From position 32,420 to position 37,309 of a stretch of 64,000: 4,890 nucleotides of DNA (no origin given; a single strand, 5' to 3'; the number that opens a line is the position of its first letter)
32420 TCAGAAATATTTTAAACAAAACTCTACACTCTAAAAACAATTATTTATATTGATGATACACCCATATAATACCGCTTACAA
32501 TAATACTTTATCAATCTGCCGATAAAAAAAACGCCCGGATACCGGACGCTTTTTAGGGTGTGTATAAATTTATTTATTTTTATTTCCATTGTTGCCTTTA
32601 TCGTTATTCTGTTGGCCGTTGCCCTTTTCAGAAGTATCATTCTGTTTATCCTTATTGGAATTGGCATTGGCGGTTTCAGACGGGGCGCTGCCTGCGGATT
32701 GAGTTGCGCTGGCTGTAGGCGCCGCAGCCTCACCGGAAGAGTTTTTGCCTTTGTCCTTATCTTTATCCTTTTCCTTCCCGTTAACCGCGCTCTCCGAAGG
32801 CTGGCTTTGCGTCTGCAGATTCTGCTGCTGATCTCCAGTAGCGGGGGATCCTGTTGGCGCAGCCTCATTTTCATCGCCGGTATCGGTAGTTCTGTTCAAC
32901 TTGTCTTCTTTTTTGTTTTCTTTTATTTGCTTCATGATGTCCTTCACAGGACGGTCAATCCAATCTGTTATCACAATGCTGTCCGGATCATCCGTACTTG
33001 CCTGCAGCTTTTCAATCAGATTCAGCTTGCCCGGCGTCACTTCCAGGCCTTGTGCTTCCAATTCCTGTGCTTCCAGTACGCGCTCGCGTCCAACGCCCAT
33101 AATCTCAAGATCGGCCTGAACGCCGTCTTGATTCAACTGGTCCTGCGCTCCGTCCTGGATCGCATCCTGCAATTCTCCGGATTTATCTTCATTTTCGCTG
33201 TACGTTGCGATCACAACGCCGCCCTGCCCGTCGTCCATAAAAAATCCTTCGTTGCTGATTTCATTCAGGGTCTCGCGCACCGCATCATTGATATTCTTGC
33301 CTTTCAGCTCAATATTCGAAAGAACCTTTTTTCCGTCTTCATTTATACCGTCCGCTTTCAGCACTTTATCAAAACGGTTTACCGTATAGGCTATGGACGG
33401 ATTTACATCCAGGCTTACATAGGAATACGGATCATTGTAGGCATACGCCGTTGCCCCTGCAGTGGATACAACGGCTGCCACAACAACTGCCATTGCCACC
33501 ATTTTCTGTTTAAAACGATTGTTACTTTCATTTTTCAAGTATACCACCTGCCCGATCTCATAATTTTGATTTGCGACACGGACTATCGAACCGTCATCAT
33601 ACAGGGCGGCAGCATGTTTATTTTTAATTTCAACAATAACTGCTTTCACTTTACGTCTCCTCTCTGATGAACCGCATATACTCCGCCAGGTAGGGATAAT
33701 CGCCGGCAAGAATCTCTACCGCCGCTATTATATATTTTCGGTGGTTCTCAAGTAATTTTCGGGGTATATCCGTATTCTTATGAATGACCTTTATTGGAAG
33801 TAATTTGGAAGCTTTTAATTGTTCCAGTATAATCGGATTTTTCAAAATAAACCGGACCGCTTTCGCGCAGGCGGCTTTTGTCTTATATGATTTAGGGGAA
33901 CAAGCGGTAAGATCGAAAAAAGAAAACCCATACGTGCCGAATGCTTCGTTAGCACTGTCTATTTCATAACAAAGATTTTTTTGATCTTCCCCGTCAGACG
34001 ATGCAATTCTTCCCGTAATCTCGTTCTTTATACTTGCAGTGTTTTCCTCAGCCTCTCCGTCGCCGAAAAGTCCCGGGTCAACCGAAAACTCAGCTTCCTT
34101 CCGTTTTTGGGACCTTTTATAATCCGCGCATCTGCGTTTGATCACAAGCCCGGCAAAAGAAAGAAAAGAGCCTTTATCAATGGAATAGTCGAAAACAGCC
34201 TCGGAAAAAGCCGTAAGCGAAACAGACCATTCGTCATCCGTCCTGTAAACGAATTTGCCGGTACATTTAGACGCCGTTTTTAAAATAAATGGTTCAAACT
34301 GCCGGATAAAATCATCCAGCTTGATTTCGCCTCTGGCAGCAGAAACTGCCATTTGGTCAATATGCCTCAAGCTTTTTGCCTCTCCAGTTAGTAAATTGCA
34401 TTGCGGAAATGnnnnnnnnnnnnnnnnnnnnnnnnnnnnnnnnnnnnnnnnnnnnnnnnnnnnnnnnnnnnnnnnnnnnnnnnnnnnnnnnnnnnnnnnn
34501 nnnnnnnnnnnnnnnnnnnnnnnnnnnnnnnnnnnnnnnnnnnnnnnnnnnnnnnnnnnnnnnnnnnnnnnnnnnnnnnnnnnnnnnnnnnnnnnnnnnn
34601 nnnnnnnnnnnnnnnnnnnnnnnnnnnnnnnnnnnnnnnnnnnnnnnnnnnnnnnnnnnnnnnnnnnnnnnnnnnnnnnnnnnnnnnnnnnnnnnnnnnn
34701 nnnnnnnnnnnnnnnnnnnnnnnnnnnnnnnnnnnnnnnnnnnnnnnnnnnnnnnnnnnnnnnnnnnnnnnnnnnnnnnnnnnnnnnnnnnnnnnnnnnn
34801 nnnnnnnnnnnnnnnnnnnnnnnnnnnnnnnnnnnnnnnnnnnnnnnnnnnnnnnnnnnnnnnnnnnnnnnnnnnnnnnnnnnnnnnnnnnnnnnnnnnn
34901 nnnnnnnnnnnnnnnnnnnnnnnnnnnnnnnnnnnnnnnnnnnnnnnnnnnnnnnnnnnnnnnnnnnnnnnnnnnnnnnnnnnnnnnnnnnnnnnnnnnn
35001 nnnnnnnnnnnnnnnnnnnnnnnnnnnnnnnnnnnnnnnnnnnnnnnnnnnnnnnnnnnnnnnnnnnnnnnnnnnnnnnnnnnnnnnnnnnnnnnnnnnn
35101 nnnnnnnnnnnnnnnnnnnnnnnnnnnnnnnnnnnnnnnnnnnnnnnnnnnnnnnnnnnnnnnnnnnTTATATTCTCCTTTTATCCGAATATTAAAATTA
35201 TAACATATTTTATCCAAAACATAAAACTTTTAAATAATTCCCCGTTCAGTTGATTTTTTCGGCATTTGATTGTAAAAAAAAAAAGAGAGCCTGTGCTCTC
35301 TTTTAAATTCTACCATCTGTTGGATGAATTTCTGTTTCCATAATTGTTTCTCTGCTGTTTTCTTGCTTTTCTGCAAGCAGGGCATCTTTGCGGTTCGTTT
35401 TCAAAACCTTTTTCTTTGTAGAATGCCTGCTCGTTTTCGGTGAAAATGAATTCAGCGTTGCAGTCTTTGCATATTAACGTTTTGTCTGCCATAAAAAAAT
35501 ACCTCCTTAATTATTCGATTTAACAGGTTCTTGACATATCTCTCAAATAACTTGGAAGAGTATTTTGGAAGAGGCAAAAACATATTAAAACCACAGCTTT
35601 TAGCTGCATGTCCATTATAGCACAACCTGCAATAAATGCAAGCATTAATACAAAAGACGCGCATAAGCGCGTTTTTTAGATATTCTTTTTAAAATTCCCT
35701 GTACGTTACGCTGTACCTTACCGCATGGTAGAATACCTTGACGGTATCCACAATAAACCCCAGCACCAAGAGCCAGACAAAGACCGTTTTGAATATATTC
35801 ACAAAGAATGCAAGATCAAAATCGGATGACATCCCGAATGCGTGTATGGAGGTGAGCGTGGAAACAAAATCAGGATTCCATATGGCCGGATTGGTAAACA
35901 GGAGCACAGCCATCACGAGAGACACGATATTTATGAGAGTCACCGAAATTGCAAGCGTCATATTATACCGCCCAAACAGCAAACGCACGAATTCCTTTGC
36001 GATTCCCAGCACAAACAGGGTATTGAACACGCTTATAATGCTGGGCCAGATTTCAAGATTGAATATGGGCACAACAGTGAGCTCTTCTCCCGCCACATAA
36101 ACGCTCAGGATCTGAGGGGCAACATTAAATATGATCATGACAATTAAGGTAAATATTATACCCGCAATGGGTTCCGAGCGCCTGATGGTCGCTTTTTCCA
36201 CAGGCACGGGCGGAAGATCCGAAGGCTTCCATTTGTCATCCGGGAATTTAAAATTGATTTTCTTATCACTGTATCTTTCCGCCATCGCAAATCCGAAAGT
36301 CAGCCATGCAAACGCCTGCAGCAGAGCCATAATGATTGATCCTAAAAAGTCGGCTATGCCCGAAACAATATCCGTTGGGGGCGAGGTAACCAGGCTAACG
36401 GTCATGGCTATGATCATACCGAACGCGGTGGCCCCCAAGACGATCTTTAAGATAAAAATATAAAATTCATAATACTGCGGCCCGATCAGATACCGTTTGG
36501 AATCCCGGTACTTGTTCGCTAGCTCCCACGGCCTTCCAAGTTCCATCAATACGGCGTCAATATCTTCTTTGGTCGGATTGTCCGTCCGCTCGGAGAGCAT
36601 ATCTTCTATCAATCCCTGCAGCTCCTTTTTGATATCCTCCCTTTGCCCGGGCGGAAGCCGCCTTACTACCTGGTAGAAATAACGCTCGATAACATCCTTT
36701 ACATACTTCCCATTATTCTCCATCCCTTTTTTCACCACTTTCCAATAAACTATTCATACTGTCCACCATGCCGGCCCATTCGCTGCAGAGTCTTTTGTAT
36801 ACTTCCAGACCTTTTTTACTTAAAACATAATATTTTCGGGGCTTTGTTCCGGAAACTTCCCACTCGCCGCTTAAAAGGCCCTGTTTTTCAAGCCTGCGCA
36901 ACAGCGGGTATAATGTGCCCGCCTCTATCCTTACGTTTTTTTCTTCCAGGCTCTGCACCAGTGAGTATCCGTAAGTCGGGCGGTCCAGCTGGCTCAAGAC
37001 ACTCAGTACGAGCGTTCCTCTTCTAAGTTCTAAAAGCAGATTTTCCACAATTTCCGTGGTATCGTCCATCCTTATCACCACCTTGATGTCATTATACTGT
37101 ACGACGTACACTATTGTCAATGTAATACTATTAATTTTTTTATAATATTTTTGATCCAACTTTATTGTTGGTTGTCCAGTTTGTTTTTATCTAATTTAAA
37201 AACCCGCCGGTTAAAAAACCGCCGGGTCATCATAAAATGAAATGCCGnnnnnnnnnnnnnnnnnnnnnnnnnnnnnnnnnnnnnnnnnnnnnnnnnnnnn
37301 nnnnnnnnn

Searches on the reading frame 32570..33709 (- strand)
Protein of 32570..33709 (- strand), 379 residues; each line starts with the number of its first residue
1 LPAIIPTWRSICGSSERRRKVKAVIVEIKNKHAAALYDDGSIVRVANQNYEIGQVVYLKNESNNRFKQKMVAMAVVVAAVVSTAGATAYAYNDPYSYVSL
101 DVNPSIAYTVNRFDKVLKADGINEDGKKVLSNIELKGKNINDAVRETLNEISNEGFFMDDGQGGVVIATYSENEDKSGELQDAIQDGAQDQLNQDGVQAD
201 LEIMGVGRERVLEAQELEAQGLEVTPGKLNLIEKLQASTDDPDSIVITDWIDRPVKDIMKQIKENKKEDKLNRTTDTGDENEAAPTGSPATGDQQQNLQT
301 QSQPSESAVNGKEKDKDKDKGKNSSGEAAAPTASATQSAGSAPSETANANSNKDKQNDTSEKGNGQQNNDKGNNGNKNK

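Call 56: search_protein_families(library=pfam, proteins=[window:32570-33709:-], max_evalue=0.00001)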
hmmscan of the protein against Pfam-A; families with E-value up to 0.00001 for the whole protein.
window:32570-33709:- (379 aa): 2 families
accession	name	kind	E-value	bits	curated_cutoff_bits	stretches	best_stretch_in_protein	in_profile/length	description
PF23750.1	RsgI_M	-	1.2e-28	100.8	25.3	1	95-234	1-133/133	Anti-sigma factor RsgI-like central domain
PF12791.13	RsgI_N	-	9e-06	25.9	25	0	22-58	3-39/40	Anti-sigma factor N-terminus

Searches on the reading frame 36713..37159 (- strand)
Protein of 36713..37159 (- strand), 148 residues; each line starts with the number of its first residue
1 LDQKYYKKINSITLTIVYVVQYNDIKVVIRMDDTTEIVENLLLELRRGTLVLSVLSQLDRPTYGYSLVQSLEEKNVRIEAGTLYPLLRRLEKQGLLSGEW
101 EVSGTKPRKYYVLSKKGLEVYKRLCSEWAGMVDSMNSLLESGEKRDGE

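Call 57: search_protein_families(library=pfam, proteins=[window:36713-37159:-], max_evalue=0.00001)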
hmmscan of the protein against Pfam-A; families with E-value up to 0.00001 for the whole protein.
window:36713-37159:- (148 aa): 1 family
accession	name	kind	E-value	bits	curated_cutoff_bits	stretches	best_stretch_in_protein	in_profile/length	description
PF03551.20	PadR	-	5.1e-19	68.5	27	1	51-121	1-73/75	Transcriptional regulator PadR-like family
